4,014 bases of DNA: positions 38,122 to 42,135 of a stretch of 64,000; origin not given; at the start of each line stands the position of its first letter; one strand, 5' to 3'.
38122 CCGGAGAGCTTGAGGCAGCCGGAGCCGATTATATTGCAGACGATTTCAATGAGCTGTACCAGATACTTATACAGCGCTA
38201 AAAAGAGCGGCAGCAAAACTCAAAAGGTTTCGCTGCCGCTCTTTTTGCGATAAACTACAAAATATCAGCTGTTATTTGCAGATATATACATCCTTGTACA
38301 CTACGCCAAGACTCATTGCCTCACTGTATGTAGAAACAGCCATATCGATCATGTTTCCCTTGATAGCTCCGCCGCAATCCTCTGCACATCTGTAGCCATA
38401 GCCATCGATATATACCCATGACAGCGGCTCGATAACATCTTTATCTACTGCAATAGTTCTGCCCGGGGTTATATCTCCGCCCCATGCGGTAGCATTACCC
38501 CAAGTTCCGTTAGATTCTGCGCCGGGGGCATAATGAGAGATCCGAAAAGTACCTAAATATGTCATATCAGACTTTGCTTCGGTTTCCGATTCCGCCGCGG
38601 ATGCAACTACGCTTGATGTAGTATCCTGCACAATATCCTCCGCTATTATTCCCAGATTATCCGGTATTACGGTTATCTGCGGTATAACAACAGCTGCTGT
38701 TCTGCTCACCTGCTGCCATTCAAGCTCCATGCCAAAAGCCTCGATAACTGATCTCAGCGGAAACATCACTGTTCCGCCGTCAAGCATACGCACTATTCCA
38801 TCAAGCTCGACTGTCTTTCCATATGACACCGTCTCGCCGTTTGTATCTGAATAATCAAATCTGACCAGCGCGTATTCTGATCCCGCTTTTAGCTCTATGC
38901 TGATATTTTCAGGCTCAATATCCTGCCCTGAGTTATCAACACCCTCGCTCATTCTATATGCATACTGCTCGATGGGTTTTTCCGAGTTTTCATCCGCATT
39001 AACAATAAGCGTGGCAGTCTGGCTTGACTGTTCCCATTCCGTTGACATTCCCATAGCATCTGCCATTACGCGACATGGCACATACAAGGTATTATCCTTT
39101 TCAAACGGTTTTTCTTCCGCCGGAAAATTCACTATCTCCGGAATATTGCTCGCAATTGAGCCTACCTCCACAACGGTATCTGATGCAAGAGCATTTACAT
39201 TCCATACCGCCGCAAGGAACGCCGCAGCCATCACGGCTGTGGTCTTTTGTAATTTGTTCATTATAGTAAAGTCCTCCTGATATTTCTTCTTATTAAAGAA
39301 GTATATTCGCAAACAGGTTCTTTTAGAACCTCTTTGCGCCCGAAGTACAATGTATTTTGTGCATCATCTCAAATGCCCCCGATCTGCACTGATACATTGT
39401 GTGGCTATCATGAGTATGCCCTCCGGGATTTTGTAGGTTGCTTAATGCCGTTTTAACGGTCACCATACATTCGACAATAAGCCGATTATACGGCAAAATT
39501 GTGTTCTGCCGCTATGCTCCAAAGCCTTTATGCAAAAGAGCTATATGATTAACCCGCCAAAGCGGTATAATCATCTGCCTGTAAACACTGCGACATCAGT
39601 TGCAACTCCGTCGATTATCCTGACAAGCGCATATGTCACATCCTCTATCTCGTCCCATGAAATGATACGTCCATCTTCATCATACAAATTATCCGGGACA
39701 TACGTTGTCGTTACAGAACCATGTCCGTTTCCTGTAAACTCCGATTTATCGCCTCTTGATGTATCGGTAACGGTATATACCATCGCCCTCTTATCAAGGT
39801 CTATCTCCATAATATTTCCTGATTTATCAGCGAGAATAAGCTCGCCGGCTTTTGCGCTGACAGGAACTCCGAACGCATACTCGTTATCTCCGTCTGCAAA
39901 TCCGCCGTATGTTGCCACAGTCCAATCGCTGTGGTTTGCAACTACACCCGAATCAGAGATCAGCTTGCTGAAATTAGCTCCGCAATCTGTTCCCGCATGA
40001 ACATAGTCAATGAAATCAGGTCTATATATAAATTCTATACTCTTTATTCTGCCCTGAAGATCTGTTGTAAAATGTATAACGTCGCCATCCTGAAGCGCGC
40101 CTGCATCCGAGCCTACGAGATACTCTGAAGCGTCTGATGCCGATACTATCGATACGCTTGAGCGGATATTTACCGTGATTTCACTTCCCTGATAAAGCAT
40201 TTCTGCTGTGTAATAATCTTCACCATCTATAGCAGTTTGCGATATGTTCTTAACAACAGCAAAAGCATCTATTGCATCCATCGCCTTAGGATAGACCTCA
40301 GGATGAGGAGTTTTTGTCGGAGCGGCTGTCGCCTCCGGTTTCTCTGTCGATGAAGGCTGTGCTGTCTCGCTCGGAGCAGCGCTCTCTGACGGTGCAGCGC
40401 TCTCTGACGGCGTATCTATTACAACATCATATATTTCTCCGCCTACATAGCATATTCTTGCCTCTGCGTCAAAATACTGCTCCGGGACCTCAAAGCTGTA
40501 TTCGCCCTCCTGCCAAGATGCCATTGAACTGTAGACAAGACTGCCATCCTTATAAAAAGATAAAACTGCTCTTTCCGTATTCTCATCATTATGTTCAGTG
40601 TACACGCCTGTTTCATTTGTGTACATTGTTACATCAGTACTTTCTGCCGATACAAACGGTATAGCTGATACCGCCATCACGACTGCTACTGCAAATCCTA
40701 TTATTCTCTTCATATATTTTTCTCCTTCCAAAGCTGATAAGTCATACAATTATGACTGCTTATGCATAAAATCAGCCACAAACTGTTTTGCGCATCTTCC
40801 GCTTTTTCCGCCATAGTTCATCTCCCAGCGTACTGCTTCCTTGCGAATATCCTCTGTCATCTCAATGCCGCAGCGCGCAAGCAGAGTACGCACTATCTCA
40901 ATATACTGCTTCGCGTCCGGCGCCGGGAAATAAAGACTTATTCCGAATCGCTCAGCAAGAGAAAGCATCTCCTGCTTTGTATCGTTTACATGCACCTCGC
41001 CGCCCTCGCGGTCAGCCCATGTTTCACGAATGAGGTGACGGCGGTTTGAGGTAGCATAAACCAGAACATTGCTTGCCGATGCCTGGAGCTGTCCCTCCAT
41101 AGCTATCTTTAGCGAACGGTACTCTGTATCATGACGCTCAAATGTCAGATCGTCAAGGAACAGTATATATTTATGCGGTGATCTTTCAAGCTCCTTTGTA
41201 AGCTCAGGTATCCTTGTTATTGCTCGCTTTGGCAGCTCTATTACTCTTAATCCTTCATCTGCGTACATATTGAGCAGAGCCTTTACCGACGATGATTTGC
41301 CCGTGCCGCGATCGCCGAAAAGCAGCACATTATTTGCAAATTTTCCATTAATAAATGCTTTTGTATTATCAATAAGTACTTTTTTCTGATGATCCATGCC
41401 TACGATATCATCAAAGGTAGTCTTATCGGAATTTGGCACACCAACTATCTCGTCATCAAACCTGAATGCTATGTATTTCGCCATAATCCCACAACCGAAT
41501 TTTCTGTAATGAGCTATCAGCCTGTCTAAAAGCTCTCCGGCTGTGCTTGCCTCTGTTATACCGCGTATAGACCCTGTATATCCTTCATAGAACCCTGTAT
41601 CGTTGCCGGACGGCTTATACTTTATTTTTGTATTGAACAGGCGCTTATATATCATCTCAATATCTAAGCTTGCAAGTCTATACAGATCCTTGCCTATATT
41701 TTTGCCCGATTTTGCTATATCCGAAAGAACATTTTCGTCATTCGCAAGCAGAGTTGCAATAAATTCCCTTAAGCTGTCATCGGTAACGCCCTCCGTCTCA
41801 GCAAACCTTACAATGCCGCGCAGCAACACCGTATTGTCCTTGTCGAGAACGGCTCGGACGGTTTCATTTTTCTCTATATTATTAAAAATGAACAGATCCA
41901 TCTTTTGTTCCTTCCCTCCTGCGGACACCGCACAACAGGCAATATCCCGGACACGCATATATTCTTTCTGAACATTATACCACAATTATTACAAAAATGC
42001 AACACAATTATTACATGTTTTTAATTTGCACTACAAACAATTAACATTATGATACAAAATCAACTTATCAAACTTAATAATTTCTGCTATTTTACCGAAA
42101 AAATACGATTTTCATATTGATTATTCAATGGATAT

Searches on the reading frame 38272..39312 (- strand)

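Call 16: search_protein_families(library=pfam, proteins=[window:38272-39312:-])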
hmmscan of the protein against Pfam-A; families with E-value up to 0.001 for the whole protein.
window:38272-39312:- (346 aa): 2 families
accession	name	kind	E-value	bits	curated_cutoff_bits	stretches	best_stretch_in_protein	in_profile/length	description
PF07833.16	Cu_amine_oxidN1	-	2e-14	53.8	24.2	2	64-108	8-52/108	Copper amine oxidase N-terminal domain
PF06725.17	3D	-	4.8e-11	43.1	23.8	1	285-344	1-68/72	3D domain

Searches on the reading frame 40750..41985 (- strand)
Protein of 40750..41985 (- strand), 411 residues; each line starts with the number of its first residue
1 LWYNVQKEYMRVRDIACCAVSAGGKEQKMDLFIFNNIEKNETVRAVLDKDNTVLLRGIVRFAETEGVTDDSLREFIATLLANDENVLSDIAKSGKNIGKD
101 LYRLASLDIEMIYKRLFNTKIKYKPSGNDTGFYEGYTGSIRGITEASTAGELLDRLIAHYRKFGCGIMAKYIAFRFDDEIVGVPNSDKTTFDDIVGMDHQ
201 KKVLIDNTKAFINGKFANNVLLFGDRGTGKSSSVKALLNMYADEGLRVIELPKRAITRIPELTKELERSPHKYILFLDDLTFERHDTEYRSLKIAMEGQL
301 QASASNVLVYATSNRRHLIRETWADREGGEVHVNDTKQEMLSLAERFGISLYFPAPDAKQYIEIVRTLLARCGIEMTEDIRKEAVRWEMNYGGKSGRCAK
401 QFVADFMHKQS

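Call 16: search_protein_families(library=pfam, proteins=[window:40750-41985:-])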
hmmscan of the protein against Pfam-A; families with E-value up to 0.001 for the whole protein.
window:40750-41985:- (411 aa): 4 families
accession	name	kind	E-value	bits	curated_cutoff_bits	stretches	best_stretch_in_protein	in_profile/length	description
PF05673.19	DUF815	-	1.4e-87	293.4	23.8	1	171-408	3-247/249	Protein of unknown function (DUF815)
PF13191.12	AAA_16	-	4.9e-05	24.3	32.6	0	218-249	25-56/167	AAA ATPase domain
PF20720.3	nSTAND3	-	0.00014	22.1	27.2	1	218-280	18-74/155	Novel STAND NTPase 3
PF00004.35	AAA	-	0.00023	22.1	21.2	1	220-324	1-119/131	ATPase family associated with various cellular activities (AAA)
